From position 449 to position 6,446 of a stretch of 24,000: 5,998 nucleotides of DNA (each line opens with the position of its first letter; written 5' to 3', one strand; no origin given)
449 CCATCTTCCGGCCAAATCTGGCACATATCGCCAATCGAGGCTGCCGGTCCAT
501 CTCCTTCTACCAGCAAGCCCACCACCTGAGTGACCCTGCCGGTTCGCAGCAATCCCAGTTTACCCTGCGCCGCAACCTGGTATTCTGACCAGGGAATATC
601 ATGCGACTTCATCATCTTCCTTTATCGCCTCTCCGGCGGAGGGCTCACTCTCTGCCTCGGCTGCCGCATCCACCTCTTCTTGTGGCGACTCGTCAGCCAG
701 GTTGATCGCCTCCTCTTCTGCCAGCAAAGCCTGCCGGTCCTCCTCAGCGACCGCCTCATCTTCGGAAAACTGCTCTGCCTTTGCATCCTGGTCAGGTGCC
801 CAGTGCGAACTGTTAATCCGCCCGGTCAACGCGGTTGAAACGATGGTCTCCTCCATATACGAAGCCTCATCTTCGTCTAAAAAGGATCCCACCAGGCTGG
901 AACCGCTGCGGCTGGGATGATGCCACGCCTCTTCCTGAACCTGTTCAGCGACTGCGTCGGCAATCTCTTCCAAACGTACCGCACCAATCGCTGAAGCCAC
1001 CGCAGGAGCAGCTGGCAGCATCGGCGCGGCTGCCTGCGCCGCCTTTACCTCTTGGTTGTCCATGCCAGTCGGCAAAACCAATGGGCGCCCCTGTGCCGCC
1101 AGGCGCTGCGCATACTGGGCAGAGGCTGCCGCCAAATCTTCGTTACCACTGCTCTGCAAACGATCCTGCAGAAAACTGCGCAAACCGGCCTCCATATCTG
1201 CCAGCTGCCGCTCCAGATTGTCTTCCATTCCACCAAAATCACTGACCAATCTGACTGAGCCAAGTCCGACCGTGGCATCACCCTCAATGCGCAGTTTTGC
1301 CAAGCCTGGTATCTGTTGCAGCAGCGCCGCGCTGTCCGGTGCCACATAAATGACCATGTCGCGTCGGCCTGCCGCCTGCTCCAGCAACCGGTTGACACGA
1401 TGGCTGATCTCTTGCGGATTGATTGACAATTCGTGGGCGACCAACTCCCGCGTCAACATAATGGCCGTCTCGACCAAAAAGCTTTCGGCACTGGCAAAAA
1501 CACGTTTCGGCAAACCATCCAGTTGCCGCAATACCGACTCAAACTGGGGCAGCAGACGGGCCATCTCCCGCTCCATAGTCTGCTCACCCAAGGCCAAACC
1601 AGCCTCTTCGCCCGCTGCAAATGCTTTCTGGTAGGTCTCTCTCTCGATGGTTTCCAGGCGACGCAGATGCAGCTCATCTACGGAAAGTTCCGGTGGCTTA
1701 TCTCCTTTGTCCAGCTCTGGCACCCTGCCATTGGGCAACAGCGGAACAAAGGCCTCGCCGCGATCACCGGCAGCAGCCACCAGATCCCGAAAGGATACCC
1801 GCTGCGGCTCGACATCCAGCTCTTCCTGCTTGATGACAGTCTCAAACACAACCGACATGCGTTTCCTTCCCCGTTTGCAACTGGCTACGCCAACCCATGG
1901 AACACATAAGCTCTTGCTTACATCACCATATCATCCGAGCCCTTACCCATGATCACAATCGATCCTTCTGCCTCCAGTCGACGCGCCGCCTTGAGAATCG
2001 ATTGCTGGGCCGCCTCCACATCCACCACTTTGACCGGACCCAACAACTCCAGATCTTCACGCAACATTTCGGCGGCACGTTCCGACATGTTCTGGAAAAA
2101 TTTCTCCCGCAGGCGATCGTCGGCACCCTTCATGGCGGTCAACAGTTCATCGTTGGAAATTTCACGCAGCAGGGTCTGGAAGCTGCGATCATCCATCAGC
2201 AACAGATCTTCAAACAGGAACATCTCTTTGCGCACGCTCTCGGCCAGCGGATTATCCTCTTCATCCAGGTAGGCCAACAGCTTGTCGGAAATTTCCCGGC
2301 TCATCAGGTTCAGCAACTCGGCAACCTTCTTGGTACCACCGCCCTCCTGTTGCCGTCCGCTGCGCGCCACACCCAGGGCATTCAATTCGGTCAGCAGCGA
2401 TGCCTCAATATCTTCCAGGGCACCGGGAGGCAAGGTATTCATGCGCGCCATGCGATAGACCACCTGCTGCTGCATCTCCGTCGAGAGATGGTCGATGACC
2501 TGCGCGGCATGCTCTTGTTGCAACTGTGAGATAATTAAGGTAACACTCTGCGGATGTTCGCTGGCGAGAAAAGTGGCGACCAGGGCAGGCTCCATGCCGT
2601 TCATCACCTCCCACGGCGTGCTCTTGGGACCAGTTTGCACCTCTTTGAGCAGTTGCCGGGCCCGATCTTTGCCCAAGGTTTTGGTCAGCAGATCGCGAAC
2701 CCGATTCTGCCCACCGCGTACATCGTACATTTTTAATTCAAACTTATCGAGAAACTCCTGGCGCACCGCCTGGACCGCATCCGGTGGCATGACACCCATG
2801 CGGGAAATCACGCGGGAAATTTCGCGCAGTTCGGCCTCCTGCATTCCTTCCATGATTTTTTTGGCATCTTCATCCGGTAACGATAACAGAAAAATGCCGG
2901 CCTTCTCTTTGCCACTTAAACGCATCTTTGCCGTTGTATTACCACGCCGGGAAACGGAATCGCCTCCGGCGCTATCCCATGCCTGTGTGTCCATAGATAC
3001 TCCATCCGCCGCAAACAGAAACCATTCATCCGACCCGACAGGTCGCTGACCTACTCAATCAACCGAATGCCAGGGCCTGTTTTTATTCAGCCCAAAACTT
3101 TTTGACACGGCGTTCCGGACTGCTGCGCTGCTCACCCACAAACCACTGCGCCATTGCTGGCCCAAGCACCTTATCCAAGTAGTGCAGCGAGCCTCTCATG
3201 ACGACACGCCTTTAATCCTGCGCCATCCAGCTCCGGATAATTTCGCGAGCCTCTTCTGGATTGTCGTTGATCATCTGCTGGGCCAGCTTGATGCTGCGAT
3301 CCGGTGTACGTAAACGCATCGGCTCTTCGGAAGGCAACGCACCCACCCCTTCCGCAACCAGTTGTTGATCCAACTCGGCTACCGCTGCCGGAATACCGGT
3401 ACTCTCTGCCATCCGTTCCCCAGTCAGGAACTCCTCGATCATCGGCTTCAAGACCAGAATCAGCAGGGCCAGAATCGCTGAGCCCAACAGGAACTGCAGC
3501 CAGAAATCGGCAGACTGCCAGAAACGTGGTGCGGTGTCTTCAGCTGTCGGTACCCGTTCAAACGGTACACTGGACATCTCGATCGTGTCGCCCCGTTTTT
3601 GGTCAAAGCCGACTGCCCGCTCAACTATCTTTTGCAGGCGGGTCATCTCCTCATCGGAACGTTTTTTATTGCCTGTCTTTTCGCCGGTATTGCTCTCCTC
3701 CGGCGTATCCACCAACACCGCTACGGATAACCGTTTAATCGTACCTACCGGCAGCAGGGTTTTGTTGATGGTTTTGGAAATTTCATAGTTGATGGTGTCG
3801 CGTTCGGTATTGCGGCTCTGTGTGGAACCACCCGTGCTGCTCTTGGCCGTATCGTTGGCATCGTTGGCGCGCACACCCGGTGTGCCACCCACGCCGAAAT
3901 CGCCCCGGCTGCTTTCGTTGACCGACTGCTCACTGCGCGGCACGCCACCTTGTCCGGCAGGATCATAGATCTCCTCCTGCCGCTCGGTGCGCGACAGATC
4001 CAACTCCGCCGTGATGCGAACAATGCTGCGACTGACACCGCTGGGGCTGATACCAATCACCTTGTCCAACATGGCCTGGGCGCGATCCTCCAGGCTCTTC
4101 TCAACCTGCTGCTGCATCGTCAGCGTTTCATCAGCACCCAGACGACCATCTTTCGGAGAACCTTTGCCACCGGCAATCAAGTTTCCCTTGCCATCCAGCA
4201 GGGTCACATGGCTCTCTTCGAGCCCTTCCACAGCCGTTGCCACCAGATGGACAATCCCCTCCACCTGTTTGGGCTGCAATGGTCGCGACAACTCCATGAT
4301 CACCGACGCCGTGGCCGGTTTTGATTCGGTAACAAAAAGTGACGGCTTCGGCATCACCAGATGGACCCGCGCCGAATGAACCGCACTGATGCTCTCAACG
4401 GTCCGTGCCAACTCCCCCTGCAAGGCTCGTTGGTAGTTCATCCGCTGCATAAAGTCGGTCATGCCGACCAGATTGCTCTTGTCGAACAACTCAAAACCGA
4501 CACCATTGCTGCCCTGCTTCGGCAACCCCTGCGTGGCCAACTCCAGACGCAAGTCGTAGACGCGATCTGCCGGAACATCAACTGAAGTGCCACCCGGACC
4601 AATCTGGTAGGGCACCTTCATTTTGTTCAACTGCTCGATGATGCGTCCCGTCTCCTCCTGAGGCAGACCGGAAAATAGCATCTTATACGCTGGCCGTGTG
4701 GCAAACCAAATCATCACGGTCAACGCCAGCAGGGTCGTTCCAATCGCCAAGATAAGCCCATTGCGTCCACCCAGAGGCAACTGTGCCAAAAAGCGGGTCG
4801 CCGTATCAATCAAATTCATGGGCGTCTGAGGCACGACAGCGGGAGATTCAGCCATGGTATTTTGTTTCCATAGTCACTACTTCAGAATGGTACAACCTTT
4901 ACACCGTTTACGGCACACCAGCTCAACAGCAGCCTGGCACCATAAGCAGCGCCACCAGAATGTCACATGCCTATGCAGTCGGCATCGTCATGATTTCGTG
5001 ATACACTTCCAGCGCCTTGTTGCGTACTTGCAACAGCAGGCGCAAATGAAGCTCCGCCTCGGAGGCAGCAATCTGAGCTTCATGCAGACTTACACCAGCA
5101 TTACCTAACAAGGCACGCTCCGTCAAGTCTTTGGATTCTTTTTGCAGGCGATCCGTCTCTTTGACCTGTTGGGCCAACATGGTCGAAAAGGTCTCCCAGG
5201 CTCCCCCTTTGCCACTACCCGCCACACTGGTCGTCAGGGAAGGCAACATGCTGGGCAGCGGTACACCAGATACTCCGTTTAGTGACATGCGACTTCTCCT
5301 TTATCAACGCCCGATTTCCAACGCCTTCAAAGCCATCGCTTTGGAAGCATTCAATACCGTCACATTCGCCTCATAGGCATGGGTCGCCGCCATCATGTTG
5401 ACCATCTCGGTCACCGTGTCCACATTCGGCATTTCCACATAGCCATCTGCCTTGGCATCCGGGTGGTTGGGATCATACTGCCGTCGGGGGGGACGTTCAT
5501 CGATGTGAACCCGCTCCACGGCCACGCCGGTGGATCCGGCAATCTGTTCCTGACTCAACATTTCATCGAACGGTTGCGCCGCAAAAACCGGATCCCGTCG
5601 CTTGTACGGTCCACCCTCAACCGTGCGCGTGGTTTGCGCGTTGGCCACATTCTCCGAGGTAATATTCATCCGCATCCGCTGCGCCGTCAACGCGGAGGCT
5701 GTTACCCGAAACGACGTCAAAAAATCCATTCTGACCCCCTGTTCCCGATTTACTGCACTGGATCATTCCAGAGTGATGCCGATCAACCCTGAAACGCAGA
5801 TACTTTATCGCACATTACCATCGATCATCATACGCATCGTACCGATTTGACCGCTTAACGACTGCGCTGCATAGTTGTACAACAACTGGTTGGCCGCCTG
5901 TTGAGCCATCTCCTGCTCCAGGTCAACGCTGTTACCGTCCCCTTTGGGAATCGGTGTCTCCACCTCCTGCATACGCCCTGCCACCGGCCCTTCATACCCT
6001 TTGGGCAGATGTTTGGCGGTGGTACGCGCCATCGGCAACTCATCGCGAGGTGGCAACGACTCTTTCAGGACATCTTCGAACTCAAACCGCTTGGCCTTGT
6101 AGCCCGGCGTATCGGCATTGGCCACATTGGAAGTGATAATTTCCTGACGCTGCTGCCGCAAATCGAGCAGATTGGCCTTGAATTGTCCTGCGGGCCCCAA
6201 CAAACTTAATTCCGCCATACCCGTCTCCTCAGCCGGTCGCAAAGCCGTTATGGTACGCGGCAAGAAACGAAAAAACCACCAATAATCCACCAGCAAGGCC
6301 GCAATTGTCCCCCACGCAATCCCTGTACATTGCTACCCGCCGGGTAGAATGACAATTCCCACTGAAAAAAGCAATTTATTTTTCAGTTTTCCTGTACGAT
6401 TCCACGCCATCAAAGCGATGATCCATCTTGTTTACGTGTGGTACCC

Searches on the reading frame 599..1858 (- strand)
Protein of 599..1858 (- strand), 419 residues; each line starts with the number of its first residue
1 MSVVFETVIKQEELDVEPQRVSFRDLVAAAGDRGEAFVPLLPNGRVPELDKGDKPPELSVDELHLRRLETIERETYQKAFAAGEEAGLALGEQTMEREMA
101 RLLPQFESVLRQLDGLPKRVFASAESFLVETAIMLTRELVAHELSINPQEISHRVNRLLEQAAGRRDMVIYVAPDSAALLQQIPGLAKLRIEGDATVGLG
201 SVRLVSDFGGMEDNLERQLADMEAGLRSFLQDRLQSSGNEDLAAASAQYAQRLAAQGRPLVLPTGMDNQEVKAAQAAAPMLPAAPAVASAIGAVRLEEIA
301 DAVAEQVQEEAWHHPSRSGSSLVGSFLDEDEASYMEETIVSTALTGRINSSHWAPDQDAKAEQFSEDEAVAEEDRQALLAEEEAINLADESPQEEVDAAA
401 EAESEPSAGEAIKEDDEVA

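Call 9: search_protein_families(library=pfam, proteins=[window:599-1858:-], max_evalue=0.00001)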
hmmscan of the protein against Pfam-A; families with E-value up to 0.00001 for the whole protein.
window:599-1858:- (419 aa): 1 family
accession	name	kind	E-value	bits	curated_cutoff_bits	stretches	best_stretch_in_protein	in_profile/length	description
PF02108.21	FliH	-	2.6e-10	40.8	24.1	1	105-219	6-125/128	Flagellar assembly protein FliH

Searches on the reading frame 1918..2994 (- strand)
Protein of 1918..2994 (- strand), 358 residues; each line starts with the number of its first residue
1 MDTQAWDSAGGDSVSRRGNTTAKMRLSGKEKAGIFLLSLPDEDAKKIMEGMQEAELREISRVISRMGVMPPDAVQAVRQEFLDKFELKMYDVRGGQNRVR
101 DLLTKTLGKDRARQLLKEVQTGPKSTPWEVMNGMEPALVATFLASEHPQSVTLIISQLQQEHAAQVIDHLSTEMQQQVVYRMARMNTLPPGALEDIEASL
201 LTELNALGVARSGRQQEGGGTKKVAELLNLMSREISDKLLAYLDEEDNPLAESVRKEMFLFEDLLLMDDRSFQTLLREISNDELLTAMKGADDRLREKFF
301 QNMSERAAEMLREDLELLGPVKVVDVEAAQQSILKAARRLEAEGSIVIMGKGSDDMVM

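Call 9: search_protein_families(library=pfam, proteins=[window:1918-2994:-], max_evalue=0.00001)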
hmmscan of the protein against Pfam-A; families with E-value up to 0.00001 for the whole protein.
window:1918-2994:- (358 aa): 4 families
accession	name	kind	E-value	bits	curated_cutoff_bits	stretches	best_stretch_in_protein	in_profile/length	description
PF01706.21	FliG_C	-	2.6e-44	150.3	23.3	1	243-348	3-108/108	FliG C-terminal domain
PF14842.11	FliG_N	-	2.7e-34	118.3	25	2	26-128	2-104/104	FliG N-terminal domain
PF14841.11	FliG_M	-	5e-24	84.8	25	1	137-207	2-72/76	FliG middle domain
PF03448.22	MgtE_N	-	5.6e-10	40.1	25.9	0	113-183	19-86/102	MgtE intracellular N domain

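Call 60: find_encoding_contigs(protein=window:1918-2994:-, flank=10000, max_places=1)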
Protein window:1918-2994:- (358 aa): 1 contig read that carries it; 1 place shown.
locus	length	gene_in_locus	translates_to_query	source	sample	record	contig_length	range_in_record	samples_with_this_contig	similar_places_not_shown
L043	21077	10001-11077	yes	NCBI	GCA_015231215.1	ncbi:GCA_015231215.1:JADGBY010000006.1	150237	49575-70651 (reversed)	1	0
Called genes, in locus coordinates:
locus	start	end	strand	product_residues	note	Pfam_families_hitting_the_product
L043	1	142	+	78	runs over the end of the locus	-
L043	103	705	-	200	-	PF03886:ABC_trans_aux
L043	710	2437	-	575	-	PF02470:MlaD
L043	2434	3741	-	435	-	PF04403:PqiA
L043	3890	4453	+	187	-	PF08534:Redoxin, PF00578:AhpC-TSA, PF02630:SCO1-SenC (weak), PF13098:Thioredoxin_2 (weak), PF00085:Thioredoxin (faint), PF13905:Thioredoxin_8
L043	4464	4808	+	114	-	PF03091:CutA1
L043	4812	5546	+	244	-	PF02683:DsbD_TM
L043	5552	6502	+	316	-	PF00215:OMPdecase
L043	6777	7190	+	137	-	PF00460:Flg_bb_rod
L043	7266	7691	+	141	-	PF00460:Flg_bb_rod (weak), PF06429:Flg_bbr_C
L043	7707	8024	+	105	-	PF02049:FliE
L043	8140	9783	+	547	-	PF01514:YscJ_FliF, PF08345:YscJ_FliF_C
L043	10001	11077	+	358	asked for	PF03448:MgtE_N (faint), PF14842:FliG_N, PF14841:FliG_M, PF14842:FliG_N (weak), PF01706:FliG_C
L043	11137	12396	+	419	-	PF02108:FliH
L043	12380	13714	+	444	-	PF02874:ATP-synt_ab_N (weak), PF00006:ATP-synt_ab, PF18269:T3SS_ATPase_C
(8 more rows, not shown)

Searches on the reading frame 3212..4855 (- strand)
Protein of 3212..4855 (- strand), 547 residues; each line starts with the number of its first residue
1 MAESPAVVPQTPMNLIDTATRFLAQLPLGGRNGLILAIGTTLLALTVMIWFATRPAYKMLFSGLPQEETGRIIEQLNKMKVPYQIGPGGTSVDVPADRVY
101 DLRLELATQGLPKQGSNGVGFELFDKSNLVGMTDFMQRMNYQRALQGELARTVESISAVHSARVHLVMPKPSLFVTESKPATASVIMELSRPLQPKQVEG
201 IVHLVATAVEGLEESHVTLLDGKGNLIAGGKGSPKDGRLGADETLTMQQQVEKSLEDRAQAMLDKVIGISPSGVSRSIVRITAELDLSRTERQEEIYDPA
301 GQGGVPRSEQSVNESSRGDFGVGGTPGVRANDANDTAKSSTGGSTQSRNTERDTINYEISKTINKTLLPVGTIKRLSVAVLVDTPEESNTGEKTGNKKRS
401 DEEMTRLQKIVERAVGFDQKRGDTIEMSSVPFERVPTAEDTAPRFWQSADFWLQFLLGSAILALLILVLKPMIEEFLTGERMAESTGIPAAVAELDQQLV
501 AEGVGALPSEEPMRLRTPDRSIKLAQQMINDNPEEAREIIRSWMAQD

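Call 9: search_protein_families(library=pfam, proteins=[window:3212-4855:-], max_evalue=0.00001)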
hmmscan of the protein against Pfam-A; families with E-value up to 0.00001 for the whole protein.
window:3212-4855:- (547 aa): 2 families
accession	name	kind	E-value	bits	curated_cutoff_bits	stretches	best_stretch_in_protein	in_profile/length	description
PF01514.23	YscJ_FliF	-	9e-65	218.3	24.4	1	53-227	2-177/179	Secretory protein of YscJ/FliF family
PF08345.17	YscJ_FliF_C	-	6.4e-38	130.9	23.8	1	273-432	6-147/147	Flagellar M-ring protein C-terminal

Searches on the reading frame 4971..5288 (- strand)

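Call 9: search_protein_families(library=pfam, proteins=[window:4971-5288:-], max_evalue=0.00001)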
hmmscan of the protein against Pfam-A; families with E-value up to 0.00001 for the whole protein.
window:4971-5288:- (105 aa): 1 family
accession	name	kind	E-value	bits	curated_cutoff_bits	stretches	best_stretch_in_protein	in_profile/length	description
PF02049.23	FliE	-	3e-21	75.8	22.4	1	25-103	11-88/89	Flagellar hook-basal body complex protein FliE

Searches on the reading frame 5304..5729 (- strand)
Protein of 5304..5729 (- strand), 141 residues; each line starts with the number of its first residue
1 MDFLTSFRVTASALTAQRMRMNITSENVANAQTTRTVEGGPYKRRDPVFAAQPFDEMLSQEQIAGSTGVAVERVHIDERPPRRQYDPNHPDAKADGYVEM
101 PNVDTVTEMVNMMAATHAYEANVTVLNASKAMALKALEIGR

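Call 9: search_protein_families(library=pfam, proteins=[window:5304-5729:-], max_evalue=0.00001)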
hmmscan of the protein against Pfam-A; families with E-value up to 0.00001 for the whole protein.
window:5304-5729:- (141 aa): 2 families
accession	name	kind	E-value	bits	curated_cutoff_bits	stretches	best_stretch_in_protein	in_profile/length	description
PF06429.18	Flg_bbr_C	-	5.6e-15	55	23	1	95-138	2-45/46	Flagellar basal body rod FlgEFG protein C-terminal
PF00460.25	Flg_bb_rod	-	8.6e-07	29.2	20.7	1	8-34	2-28/31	Flagella basal body rod protein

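Call 73: find_related_loci(query=window:5304-5729:-, collection=metagenome_contigs, flank=3000)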
Query window:5304-5729:- (141 aa) in metagenome_contigs; peptide patterns used: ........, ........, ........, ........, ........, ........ (x = any residue, [..] = any of these).
266 stretches matched a pattern; 74 encode a relative of the query (tblastn E <= 1e-3); 74 distinct loci.
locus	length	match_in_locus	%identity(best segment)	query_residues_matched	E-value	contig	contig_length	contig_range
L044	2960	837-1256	79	2-141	5e-77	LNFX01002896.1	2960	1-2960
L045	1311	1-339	79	29-141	1e-64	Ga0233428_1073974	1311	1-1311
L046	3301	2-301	78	42-141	1e-53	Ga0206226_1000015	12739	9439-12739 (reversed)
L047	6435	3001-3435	57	1-141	8e-51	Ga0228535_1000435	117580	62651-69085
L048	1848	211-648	53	1-141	8e-50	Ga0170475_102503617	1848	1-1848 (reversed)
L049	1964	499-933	55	1-141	5e-49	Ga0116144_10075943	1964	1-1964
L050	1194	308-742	53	1-141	1e-50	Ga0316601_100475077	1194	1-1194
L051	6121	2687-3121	53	1-141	1e-47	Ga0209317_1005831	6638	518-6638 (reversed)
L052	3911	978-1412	52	1-141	1e-46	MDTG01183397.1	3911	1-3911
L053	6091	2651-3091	52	1-141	3e-45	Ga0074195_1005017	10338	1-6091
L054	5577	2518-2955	53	1-141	2e-44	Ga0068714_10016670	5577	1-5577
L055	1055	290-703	53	4-141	3e-46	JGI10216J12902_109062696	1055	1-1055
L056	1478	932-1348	52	3-141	3e-44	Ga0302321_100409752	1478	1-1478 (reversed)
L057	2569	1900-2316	53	3-141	7e-43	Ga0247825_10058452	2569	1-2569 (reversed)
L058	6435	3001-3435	50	1-141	4e-42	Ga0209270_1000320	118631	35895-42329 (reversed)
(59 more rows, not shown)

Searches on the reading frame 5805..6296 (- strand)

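Call 9: search_protein_families(library=pfam, proteins=[window:5805-6296:-], max_evalue=0.00001)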
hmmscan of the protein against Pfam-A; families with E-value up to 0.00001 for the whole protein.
window:5805-6296:- (163 aa): 1 family
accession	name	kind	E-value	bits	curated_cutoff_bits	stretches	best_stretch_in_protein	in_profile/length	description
PF00460.25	Flg_bb_rod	-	2.8e-09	37.2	20.7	1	46-67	10-31/31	Flagella basal body rod protein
